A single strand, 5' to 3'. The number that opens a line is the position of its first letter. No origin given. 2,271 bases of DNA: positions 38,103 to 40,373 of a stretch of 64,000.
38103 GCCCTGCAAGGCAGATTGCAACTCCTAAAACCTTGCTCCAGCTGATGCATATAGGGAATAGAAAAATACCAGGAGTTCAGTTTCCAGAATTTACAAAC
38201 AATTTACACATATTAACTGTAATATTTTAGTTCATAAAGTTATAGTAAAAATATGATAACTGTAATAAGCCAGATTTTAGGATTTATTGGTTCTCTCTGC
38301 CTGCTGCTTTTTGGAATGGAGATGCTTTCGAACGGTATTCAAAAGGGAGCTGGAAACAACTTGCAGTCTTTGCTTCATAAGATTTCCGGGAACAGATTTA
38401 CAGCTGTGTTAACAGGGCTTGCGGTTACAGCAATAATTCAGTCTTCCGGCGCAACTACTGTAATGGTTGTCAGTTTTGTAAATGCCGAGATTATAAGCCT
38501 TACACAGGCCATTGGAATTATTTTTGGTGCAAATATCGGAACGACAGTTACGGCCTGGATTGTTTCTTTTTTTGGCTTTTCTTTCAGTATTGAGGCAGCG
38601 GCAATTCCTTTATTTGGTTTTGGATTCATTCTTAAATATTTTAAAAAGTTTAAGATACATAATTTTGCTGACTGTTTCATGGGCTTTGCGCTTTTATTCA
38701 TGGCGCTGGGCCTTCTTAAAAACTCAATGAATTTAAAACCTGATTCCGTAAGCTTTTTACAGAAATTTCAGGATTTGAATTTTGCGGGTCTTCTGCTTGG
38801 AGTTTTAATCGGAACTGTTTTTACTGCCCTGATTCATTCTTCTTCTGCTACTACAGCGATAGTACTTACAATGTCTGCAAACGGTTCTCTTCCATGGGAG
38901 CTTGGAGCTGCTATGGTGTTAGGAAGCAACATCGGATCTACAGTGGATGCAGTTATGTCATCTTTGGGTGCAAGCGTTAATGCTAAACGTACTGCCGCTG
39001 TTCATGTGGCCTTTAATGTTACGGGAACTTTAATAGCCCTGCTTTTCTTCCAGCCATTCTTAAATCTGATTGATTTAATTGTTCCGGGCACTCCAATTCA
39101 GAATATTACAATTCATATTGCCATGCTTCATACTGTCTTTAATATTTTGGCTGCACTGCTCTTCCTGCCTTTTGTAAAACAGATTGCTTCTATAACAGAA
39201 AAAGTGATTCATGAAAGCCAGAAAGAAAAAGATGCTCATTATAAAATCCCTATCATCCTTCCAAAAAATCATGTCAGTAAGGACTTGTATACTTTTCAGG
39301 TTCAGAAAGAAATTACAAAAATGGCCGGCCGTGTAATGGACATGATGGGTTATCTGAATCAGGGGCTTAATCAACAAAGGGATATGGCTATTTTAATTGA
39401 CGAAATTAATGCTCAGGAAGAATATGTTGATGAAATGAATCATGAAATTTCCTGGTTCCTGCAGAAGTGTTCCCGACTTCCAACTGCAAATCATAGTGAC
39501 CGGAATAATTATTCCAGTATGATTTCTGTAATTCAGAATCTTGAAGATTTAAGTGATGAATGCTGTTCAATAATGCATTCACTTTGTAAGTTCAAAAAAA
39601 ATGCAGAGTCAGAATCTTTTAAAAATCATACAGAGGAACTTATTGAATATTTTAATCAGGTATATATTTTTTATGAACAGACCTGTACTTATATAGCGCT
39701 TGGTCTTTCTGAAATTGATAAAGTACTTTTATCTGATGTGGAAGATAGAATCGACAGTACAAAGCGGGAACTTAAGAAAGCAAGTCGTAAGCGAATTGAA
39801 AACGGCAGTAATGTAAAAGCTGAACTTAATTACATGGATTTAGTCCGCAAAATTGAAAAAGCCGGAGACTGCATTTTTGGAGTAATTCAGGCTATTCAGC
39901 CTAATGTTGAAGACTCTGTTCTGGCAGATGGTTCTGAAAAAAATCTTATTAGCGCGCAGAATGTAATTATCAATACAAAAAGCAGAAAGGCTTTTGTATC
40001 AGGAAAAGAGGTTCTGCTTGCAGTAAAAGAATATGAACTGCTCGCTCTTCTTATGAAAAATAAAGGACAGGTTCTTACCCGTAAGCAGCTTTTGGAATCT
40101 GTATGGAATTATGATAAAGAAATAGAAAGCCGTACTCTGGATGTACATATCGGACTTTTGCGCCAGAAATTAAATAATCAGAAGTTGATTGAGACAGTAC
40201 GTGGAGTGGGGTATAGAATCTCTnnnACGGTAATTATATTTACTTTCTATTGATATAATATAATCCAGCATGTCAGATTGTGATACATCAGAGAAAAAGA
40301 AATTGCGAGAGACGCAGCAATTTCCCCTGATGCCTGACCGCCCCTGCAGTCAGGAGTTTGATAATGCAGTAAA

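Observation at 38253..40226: Na/Pi-cotransporter-like membrane protein fused to PhoU-like and OmpR-type winged-helix DNA-binding domains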

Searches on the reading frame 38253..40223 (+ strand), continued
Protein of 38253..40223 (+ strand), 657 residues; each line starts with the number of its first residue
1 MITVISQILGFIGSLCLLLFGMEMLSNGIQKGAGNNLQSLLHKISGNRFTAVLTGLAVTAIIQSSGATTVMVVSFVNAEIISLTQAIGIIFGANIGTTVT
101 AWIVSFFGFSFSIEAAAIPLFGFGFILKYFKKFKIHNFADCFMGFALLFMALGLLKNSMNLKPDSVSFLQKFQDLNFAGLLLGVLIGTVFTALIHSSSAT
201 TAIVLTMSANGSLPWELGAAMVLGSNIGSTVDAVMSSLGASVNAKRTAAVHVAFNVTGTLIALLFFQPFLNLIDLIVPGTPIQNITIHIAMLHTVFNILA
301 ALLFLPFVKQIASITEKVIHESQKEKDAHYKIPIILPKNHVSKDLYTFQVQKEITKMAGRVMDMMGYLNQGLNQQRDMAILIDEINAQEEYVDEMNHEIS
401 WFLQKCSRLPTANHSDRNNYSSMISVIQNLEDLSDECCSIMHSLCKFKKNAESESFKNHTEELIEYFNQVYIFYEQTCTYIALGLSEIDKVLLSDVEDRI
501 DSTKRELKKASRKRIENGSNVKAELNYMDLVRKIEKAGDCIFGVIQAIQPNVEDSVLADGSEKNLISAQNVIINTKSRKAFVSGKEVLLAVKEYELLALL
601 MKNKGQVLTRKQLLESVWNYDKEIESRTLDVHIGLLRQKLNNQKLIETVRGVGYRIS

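Call 69: search_protein_families(library=ncbifam, proteins=[L015:7929-8594:+, L015:8594-9931:+, L018:11698-12372:+, L018:12347-13729:+, L015:20043-20906:-, L015:14186-15316:-, L015:7377-7856:+], max_evalue=1e-10)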
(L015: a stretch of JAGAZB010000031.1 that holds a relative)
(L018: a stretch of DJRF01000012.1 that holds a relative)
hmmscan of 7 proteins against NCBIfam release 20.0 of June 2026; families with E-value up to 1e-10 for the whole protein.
L015:7929-8594:+ (222 aa): 58 families (the best 25 are shown)
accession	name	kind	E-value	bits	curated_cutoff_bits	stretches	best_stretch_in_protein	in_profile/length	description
TIGR02154.1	PhoB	equivalog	5.2e-68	228.7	296.2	1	2-221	5-225/226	phosphate regulon transcriptional regulator PhoB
NF053854.1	RespRegPhoBBctds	equivalog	2.8e-61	206.7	270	1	2-221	1-224/225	two-component system response regulator PhoB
NF040689.1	MtrAB_MtrA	equivalog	3.5e-61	206.3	300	1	2-220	1-217/219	MtrAB system response regulator MtrA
NF041733.1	resp_reg_CseB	equivalog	3.8e-59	199.8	350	1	2-221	3-226/228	two-component system response regulator CseB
NF008296.0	PRK11083.1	equivalog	8.2e-54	182.4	273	1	2-220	6-224/228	two-component system response regulator CreB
NF045944.1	ResRegRpaBCyano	equivalog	1.8e-53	181.3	330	1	4-221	2-227/229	response regulator transcription factor RpaB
NF033117.2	vanR_ACDEGLN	exception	1.5e-52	178.4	350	1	2-220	1-224/226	VanR-ABDEGLN family response regulator transcription factor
NF040534.1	resp_reg_YycF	equivalog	1.6e-50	171.5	340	1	2-219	3-225/231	response regulator YycF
TIGR01387.1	cztR_silR_copR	subfamily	2.3e-50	171.3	279.2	1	2-221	1-218/218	heavy metal response regulator transcription factor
NF007928.2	PRK10643.1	equivalog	2.1e-49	168.1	330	1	2-220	3-215/216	two-component system response regulator PmrA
NF007546.0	PRK10161.1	equivalog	2.8e-49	167.8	471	1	2-221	5-225/229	phosphate response regulator transcription factor PhoB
NF041734.1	resp_reg_RppA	equivalog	2e-48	164.8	250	1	2-221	3-227/229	two-component system response regulator RppA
NF041209.1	resp_regPieR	equivalog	9e-47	159.6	450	1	38-221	39-227/231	two component system response regulator PieR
NF007982.1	PRK10710.1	equivalog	1.7e-46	158.7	380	1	2-221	10-227/235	envelope stress response regulator BaeR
NF000401.1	vanR-A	exception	8.5e-46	156.2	500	1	2-220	5-228/231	vancomycin resistance response regulator transcription factor VanR-A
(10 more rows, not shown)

L015:8594-9931:+ (446 aa): 69 families (the best 25 are shown)
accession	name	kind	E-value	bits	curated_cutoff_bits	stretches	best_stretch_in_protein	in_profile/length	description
NF046044.1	PnpS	equivalog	5.6e-77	259.4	400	1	216-444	165-389/390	two-component system histidine kinase PnpS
TIGR02966.1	phoR_proteo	equivalog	2e-64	217.7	334.2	1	216-444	109-333/333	phosphate regulon sensor histidine kinase PhoR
NF033092.0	HK_WalK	equivalog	5.4e-61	206.9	725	1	213-443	364-591/594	cell wall metabolism sensor histidine kinase WalK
NF053855.1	HisKinPhoRBctds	equivalog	2.7e-54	184.6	500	1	216-442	356-579/583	two-component system sensor histidine kinase PhoR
NF041735.1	hist_kin_RppB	equivalog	3.3e-51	174.4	400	1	222-443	217-436/438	two-component system sensor histidine kinase RppB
TIGR01386.1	cztS_silS_copS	subfamily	2.5e-44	152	292.55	1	221-444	241-456/457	heavy metal sensor histidine kinase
NF008318.0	PRK11107.1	equivalog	6.3e-44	150.3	890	1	218-444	290-516/920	two-component sensor histidine kinase BarA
NF033093.1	HK_VicK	exception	6.9e-44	150.2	680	1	213-444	201-433/448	cell wall metabolism sensor histidine kinase VicK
NF008312.0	PRK11100.1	equivalog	9.8e-44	150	356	1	155-443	186-471/477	two-component system sensor histidine kinase CreC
NF047874.1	MASE3_PAS_HK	subfamily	1.2e-41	143.3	560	1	213-445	390-624/655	MASE3 domain-containing sensor histidine kinase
NF038297.2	hybrid_HK_HrmK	equivalog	1.5e-41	142.8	725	1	203-444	217-455/607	hybrid histidine kinase/response regulator HrmK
NF040691.1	MtrAB_MtrB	equivalog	2e-41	142.6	450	1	220-443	270-489/507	MtrAB system histidine kinase MtrB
NF008235.0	PRK11006.1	equivalog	9.8e-41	140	390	1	212-444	195-421/431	phosphate regulon sensor histidine kinase PhoR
NF045911.1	TCSHisKinNblS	equivalog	1e-40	139.7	1000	1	218-441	385-615/621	two-component system sensor histidine kinase NblS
NF008302.0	PRK11091.1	equivalog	4.8e-40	137.5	838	1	207-445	271-504/779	aerobic respiration two-component sensor histidine kinase ArcB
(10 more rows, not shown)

L018:11698-12372:+ (225 aa): 52 families (the best 25 are shown)
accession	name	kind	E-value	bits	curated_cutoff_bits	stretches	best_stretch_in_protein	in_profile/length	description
TIGR02154.1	PhoB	equivalog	1.7e-64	217.3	296.2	1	2-222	5-225/226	phosphate regulon transcriptional regulator PhoB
NF040689.1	MtrAB_MtrA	equivalog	1.1e-57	194.9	300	1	2-222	1-218/219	MtrAB system response regulator MtrA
NF053854.1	RespRegPhoBBctds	equivalog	1.5e-56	191.3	270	1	2-222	1-224/225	two-component system response regulator PhoB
NF008296.0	PRK11083.1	equivalog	8.8e-55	185.6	273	1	2-224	6-227/228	two-component system response regulator CreB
NF045944.1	ResRegRpaBCyano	equivalog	7.2e-53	179.3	330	1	4-223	2-228/229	response regulator transcription factor RpaB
NF033117.2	vanR_ACDEGLN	exception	1.3e-52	178.6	350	1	2-223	1-226/226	VanR-ABDEGLN family response regulator transcription factor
NF041733.1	resp_reg_CseB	equivalog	1.8e-51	174.7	350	1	2-223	3-227/228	two-component system response regulator CseB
TIGR01387.1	cztR_silR_copR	subfamily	6.4e-50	169.8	279.2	1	2-221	1-217/218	heavy metal response regulator transcription factor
NF007982.1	PRK10710.1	equivalog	1.2e-48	165.7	380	1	2-223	10-228/235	envelope stress response regulator BaeR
NF007928.2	PRK10643.1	equivalog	2.2e-47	161.5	330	1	2-221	3-215/216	two-component system response regulator PmrA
NF040534.1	resp_reg_YycF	equivalog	2.3e-47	161.2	340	1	2-224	3-229/231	response regulator YycF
NF007546.0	PRK10161.1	equivalog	2.1e-46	158.3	471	1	2-222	5-225/229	phosphate response regulator transcription factor PhoB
NF051850.1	RespRegRprY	equivalog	2.4e-46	158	370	1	2-222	7-226/234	response regulator transcription factor RprY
NF041209.1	resp_regPieR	equivalog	3.8e-45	154.3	450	1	42-224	43-229/231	two component system response regulator PieR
NF041734.1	resp_reg_RppA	equivalog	4.9e-44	150.4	250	1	2-223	3-228/229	two-component system response regulator RppA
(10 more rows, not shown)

L018:12347-13729:+ (461 aa): 67 families (the best 25 are shown)
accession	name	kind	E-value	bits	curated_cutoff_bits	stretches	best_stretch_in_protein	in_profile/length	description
NF046044.1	PnpS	equivalog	8.6e-79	265.3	400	1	235-459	165-389/390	two-component system histidine kinase PnpS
TIGR02966.1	phoR_proteo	equivalog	1.2e-68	231.6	334.2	1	235-459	109-333/333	phosphate regulon sensor histidine kinase PhoR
NF053855.1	HisKinPhoRBctds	equivalog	1.5e-66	225.1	500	1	234-457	355-579/583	two-component system sensor histidine kinase PhoR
NF033092.0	HK_WalK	equivalog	1e-62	212.6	725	1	232-458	364-591/594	cell wall metabolism sensor histidine kinase WalK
NF041735.1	hist_kin_RppB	equivalog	4.4e-54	183.9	400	1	241-458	217-436/438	two-component system sensor histidine kinase RppB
TIGR01386.1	cztS_silS_copS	subfamily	2.4e-46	158.7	292.55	1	241-459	242-456/457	heavy metal sensor histidine kinase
NF008312.0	PRK11100.1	equivalog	5.4e-45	154.1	356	1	85-459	91-472/477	two-component system sensor histidine kinase CreC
NF040691.1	MtrAB_MtrB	equivalog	1.8e-44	152.6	450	1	237-458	268-489/507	MtrAB system histidine kinase MtrB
NF033093.1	HK_VicK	exception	1e-43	149.6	680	1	232-459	201-433/448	cell wall metabolism sensor histidine kinase VicK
NF047874.1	MASE3_PAS_HK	subfamily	2.4e-43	148.9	560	1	223-460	381-624/655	MASE3 domain-containing sensor histidine kinase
NF008235.0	PRK11006.1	equivalog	1.3e-42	146.2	390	1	232-459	196-421/431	phosphate regulon sensor histidine kinase PhoR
NF038297.2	hybrid_HK_HrmK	equivalog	5.1e-40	137.7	725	1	222-459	217-455/607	hybrid histidine kinase/response regulator HrmK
NF041210.1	his_kin_PieS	equivalog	2e-39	135.9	850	1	220-459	230-468/474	two component system sensor histidine kinase PieS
NF033091.0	HK_VanS_ACDEFG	equivalog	5.4e-39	134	400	1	226-457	60-290/293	vancomycin resistance histidine kinase VanS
NF008318.0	PRK11107.1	equivalog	1.6e-38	132.4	890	1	239-460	292-517/920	two-component sensor histidine kinase BarA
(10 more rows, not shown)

L015:20043-20906:- (287 aa): 3 families
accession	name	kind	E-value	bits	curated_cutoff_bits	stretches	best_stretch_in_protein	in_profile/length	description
TIGR02136.1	ptsS_2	subfamily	2.1e-57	194.6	206.6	2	171-286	33-155/295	phosphate ABC transporter substrate-binding protein PstS family protein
TIGR04505.1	PtsS_plasma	equivalog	2.2e-16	60.2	175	0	174-276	26-111/334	phosphate ABC transporter substrate-binding protein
TIGR00975.1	3a0107s03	equivalog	2.6e-16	59.6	205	1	181-285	3-114/315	phosphate ABC transporter substrate-binding protein PstS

L015:14186-15316:- (376 aa): 0 families

L015:7377-7856:+ (159 aa): 3 families
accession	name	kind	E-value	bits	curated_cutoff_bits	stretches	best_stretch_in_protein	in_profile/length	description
TIGR00704.1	NaPi_cotrn_rel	hypoth_equivalog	1.7e-36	126.4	210.1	1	7-151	3-146/308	Na/Pi-cotransporter II-related protein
NF037997.1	Na_Pi_symport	subfamily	2.9e-31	109.1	50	1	15-154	5-143/294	Na/Pi symporter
TIGR01013.1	2a58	subfamily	1.9e-13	50.1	306.15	1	21-125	10-118/456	sodium-dependent inorganic phosphate transporter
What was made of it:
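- The best matches for this two-component system are PhoB and PnpS/PhoR (call 69).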

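Call 74: fold_search(model_id=the predicted structure, library=pdb)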
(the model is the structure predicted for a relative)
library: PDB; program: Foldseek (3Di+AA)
matches with E <= 10: 325; with E <= 0.001: 72
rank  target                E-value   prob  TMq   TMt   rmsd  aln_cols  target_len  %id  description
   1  1ys6_A                1.7e-05  1.00  0.14  0.39   8.7       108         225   38  Crystal structure of the response regulatory protein PrrA from Mycobacterium Tuberculosis (released 2006-02-07)
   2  1gxq                  3.3e-05  1.00  0.14  0.79   2.0        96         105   33  Crystal structure of the PhoB effector domain (released 2002-04-29)
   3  5u8m_A                3.3e-05  1.00  0.14  0.38  11.2       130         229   35  A novel family of redox sensors in the streptococci evolved from two-component response regulators (released 2017-12-20)
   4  5za3_B                3.7e-05  1.00  0.14  0.84   2.1        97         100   39  Structure of a C-terminal S. mutans response regulator VicR domain (released 2019-02-06)
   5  1ys7_A                3.9e-05  1.00  0.14  0.39   4.9       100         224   40  Crystal structure of the response regulator protein prrA complexed with Mg2+ (released 2006-02-07)
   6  9dlu_MODEL_1_A        4.2e-05  1.00  0.14  0.81   1.6        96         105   44  Solution structure of Staphylococcus aureus response regulator ArlR DNA-binding domain (released 2025-09-17)
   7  1ys6_B                4.4e-05  1.00  0.14  0.39   5.5       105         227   40  Crystal structure of the response regulatory protein PrrA from Mycobacterium Tuberculosis (released 2006-02-07)
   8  3r0j_B                4.4e-05  1.00  0.14  0.39  14.1       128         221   23  Structure of PhoP from Mycobacterium tuberculosis (released 2011-07-13)
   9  2d1v                  4.6e-05  1.00  0.14  0.84   1.4        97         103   36  Crystal structure of DNA-binding domain of Bacillus subtilis YycF (released 2006-09-12)
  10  5za3_A                4.7e-05  1.00  0.14  0.84   2.0        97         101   39  Structure of a C-terminal S. mutans response regulator VicR domain (released 2019-02-06)
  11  3r0j_A                5.4e-05  1.00  0.14  0.39   3.8        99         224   27  Structure of PhoP from Mycobacterium tuberculosis (released 2011-07-13)
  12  1gxp_A                5.8e-05  1.00  0.14  0.84   2.7       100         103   32  PhoB effector domain in complex with pho box DNA. (released 2002-04-29)
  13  2zxj_A                8.0e-05  1.00  0.14  0.85   2.0        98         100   37  Crystal structure of YycF DNA-binding domain from Staphylococcus aureus (released 2009-01-20)
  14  3rjp                  9.8e-05  1.00  0.13  0.82   2.3        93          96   38  Crystal structure of the DNA binding domain of CovR from Streptococcus pyogenes (released 2012-04-25)
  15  1ys7_B                1.0e-04  1.00  0.14  0.39   6.2       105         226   40  Crystal structure of the response regulator protein prrA complexed with Mg2+ (released 2006-02-07)
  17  1gxp_E                1.3e-04  1.00  0.14  0.83   1.7        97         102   32  PhoB effector domain in complex with pho box DNA. (released 2002-04-29)
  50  1gxp_B                4.1e-04  1.00  0.14  0.84   1.7        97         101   33  PhoB effector domain in complex with pho box DNA. (released 2002-04-29)
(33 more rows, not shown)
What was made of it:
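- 39945..40220 (+): OmpR/PhoB-type winged-helix DNA-binding domain, residues 565-656. Recognition helix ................; wing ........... The model superposes on the PhoB effector domain 1gxq/1gxp, TM-score (target-normalised) 0.79-0.84, rmsd 1.7-2.7 A (call 74).
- On OmpR/PhoB-family winged-helix output domain (PF00486): TM-score (target-normalised) is 0.79-0.86 to PhoB, YycF, ArlR and PhoP effector domains (call 74).
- The fold matches the PhoB effector domain (call 74).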

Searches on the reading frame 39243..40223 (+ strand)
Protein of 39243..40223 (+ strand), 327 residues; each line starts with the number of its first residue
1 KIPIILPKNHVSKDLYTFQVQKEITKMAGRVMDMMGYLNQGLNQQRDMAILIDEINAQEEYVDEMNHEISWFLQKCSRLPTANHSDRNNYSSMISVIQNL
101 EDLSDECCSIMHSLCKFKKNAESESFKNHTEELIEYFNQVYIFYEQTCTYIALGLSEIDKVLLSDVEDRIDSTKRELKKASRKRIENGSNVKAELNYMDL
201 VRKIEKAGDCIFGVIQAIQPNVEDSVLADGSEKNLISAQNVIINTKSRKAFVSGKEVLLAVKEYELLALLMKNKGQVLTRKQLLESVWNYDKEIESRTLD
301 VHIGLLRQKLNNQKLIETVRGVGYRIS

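Call 24: search_protein_representatives(protein=window:39243-40223:+)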
Query: 327 residues. Proteins with E-value up to 0.001 (for the whole library): 42219; up to 1e-10: 2822; up to 1e-30: 9. The best 150 are listed.
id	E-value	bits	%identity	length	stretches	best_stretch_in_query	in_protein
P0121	4.7e-97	341.6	82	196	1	136-326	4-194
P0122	2.8e-86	306.2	62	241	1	36-262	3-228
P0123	3.3e-64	233.8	77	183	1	125-267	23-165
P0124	3.5e-50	187.7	44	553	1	2-216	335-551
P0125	7.4e-49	183.4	49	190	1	34-217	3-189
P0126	1.5e-41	159.4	86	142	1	124-214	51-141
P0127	7.0e-41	157.2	46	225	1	1-175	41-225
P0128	3.2e-37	145.2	41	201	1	21-217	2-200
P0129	5.5e-31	124.7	84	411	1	126-201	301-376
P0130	5.3e-30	121.5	47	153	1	89-217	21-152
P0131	5.6e-29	118.1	32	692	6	237-326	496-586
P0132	1.0e-28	117.2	52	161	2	239-326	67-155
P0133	1.4e-28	116.8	49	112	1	111-219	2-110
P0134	4.1e-28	115.3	42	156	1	67-215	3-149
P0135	4.5e-28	115.2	39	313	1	53-217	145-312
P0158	3.7e-20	89.2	35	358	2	227-326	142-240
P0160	1.3e-19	87.4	41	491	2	242-326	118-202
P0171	1.4e-18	84.0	36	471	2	239-326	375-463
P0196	3.5e-17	79.4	50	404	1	231-326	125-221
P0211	6.7e-17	78.5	29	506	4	235-326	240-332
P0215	7.4e-17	78.3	34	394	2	243-326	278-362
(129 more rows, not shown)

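Call 27: search_protein_families(library=pfam, proteins=[P0131, P0171, P0215, P0160, P0121, P0122, P0158, P0211, P0124, P0196], max_evalue=0.001)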
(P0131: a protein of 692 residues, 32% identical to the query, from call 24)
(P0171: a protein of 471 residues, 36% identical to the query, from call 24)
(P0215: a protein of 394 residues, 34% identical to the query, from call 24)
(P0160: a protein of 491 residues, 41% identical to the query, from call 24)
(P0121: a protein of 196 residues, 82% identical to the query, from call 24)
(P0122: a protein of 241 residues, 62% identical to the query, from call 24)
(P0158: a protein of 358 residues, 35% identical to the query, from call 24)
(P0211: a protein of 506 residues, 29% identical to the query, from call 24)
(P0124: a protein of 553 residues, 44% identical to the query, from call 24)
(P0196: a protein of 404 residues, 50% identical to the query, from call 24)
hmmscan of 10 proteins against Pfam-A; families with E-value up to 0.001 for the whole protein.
P0131 (692 aa): 1 family
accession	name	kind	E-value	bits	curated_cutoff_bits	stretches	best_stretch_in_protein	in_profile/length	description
PF00486.34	Trans_reg_C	-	2.5e-83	274.6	26.2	6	519-586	6-77/77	Transcriptional regulatory protein, C terminal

P0171 (471 aa): 2 families
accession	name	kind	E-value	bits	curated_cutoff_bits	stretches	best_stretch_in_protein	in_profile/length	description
PF00486.34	Trans_reg_C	-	2.4e-40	136.9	26.2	2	392-463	3-77/77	Transcriptional regulatory protein, C terminal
PF00196.25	GerE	-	0.00069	19.6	23.5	0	431-447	30-46/57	Bacterial regulatory proteins, luxR family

P0215 (394 aa): 1 family
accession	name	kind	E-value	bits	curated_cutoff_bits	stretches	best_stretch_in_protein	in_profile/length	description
PF00486.34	Trans_reg_C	-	9.7e-38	128.6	26.2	2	290-361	2-76/77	Transcriptional regulatory protein, C terminal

P0160 (491 aa): 2 families
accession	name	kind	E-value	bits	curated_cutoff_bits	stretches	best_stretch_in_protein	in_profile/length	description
PF00486.34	Trans_reg_C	-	1.7e-40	137.4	26.2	2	131-202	2-77/77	Transcriptional regulatory protein, C terminal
PF00072.30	Response_reg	-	1.6e-32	112.4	30.2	2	232-343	1-110/111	Response regulator receiver domain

P0121 (196 aa): 1 family
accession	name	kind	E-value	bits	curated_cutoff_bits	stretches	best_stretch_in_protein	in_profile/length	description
PF00486.34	Trans_reg_C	-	2.7e-26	91.9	26.2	1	122-194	1-77/77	Transcriptional regulatory protein, C terminal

P0122 (241 aa): 1 family
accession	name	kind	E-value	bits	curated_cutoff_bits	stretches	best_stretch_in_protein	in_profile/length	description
PF01895.24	PhoU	-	4.5e-06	27.4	23.5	0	1-78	11-86/89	PhoU domain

P0158 (358 aa): 2 families
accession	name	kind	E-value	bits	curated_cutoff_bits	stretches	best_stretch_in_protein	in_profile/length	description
PF00486.34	Trans_reg_C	-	2e-35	121.1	26.2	2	169-239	1-76/77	Transcriptional regulatory protein, C terminal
PF00072.30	Response_reg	-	1.1e-11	45.3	30.2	1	24-121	1-100/111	Response regulator receiver domain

P0211 (506 aa): 1 family
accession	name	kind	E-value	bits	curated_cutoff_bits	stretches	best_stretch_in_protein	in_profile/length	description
PF00486.34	Trans_reg_C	-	6.8e-43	145.1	26.2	3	262-332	4-77/77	Transcriptional regulatory protein, C terminal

P0124 (553 aa): 2 families
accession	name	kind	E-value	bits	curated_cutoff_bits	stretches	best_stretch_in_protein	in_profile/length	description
PF02690.20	Na_Pi_cotrans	-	5.8e-54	182.3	29.1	2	18-157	1-136/137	Na+/Pi-cotransporter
PF01895.24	PhoU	-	2.4e-08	34.7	23.5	1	358-446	2-86/89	PhoU domain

P0196 (404 aa): 2 families
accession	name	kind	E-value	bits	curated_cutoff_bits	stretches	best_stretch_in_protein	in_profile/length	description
PF00486.34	Trans_reg_C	-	5e-29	100.6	26.2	1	148-220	1-76/77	Transcriptional regulatory protein, C terminal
PF00072.30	Response_reg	-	5.3e-27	94.6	30.2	1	2-113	1-110/111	Response regulator receiver domain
